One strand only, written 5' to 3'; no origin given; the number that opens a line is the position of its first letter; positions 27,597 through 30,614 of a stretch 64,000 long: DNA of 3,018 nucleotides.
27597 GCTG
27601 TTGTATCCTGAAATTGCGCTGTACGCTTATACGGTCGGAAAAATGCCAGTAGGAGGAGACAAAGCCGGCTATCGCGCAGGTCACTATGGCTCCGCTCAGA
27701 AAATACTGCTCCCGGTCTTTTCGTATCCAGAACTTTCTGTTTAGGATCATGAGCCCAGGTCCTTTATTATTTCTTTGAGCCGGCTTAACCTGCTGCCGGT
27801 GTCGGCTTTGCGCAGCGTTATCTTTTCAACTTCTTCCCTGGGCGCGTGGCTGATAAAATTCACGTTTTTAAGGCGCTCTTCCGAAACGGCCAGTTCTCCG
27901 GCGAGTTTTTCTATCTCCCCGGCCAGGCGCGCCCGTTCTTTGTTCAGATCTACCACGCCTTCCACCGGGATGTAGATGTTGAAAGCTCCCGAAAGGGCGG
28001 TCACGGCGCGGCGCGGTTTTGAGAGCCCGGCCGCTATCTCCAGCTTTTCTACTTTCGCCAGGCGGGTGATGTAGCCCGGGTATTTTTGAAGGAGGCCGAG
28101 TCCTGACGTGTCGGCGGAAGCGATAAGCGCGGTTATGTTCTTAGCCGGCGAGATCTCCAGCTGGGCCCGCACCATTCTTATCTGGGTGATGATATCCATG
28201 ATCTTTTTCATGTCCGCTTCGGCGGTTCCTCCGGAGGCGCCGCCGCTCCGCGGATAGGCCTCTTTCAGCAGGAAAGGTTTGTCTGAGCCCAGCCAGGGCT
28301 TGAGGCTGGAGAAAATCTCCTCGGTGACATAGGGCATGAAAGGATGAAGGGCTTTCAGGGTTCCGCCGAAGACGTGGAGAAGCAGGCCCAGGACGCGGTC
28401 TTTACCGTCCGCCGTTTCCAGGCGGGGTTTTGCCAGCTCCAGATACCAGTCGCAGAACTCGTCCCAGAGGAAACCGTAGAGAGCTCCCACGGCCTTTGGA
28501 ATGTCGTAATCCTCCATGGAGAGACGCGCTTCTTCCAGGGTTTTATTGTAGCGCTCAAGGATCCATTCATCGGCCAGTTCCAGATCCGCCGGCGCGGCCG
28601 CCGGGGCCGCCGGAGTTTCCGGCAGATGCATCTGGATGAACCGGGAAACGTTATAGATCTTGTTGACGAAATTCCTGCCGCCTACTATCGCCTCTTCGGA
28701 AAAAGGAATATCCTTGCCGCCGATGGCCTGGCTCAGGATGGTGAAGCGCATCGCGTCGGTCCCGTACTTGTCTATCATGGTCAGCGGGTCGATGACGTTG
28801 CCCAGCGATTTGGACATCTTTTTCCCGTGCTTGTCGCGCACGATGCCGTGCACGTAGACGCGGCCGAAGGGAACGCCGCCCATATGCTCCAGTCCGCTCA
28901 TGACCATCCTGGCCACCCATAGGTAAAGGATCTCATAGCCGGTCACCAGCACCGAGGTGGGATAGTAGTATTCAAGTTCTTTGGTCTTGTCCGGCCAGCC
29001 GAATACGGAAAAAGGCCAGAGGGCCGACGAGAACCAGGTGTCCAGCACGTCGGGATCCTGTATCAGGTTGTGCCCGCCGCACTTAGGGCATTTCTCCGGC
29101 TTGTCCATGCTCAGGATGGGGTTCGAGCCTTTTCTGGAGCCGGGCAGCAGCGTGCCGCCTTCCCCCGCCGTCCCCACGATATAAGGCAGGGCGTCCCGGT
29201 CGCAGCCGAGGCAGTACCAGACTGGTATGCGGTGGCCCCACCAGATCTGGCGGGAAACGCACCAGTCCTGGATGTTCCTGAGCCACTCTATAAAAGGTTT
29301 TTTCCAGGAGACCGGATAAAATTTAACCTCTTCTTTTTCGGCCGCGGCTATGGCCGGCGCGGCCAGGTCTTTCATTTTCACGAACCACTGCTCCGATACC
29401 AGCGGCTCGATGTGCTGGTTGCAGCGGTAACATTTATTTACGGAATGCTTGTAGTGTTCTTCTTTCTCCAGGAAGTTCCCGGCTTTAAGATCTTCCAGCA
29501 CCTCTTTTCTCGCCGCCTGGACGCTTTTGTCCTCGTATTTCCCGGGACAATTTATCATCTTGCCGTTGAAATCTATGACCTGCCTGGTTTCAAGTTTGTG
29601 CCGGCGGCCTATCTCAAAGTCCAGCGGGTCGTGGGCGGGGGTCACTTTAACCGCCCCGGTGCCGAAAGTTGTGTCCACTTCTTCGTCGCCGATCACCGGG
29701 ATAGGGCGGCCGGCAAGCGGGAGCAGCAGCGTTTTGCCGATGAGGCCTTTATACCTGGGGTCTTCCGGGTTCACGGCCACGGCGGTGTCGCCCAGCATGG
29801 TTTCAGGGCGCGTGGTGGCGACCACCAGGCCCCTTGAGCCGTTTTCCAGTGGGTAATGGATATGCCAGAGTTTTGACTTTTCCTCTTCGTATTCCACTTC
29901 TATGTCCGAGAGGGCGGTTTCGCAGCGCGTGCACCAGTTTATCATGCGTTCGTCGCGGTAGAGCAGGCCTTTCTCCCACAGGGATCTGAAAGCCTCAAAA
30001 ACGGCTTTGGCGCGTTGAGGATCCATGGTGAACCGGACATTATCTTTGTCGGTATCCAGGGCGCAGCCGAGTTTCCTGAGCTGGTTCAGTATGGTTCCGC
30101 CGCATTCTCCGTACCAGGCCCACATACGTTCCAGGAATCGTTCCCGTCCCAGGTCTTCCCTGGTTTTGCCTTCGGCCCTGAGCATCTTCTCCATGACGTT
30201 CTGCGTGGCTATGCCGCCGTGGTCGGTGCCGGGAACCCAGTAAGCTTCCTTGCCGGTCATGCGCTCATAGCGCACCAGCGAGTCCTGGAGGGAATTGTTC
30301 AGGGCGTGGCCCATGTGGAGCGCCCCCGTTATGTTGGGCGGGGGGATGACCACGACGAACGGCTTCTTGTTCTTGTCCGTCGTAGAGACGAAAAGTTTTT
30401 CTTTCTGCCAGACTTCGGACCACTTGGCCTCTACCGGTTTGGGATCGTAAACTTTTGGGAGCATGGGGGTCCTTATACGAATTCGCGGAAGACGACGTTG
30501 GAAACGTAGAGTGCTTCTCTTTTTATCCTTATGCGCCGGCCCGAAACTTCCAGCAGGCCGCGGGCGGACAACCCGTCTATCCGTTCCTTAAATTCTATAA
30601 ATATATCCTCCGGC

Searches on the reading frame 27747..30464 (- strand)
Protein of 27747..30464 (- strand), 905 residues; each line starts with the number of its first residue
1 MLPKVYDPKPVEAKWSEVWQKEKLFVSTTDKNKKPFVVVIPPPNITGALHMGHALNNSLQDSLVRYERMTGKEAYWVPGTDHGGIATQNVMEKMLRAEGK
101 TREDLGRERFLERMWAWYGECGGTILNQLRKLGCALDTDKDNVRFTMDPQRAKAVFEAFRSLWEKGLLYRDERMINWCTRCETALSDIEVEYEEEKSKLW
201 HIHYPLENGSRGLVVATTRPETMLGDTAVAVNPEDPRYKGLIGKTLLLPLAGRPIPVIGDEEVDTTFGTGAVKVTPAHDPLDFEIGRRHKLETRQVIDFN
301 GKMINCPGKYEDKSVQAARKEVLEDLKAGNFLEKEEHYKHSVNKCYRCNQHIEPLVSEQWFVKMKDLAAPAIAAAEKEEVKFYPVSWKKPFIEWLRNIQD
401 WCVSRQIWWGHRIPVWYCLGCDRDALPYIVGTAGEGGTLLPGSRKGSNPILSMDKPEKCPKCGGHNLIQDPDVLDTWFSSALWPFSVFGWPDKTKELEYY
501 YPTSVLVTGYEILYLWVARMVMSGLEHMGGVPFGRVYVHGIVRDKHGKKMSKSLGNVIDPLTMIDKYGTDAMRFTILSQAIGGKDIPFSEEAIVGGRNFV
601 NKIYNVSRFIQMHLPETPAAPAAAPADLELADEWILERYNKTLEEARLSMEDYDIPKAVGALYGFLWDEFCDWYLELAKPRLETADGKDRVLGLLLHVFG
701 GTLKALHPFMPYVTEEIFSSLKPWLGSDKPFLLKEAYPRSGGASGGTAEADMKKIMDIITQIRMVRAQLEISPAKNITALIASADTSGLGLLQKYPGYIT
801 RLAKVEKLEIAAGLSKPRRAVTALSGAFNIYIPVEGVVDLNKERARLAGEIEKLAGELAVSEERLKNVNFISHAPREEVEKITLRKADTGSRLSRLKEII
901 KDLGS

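Call 55: search_protein_families(library=pfam, proteins=[window:27747-30464:-], max_evalue=0.00001)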
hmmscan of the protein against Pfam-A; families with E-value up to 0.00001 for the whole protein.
window:27747-30464:- (905 aa): 5 families
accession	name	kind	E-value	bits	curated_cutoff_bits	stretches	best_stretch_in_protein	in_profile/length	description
PF00133.28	tRNA-synt_1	-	3.5e-134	448.1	22.7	1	15-587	2-412/414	tRNA synthetases class I (I, L, M and V)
PF08264.19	Anticodon_1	-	1.6e-32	112.8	25.1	1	632-778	1-145/148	Anticodon-binding domain of tRNA ligase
PF09334.17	tRNA-synt_1g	-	1.6e-23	83.6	20.1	2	41-191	6-136/391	tRNA synthetases class I (M)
PF13603.12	tRNA-synt_1_2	-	1.2e-09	38.3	25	1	243-303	86-146/185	Leucyl-tRNA synthetase, editing domain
PF10458.14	Val_tRNA-synt_C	-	1.5e-08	35.2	25.9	1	839-904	1-66/66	Valyl tRNA synthetase tRNA binding arm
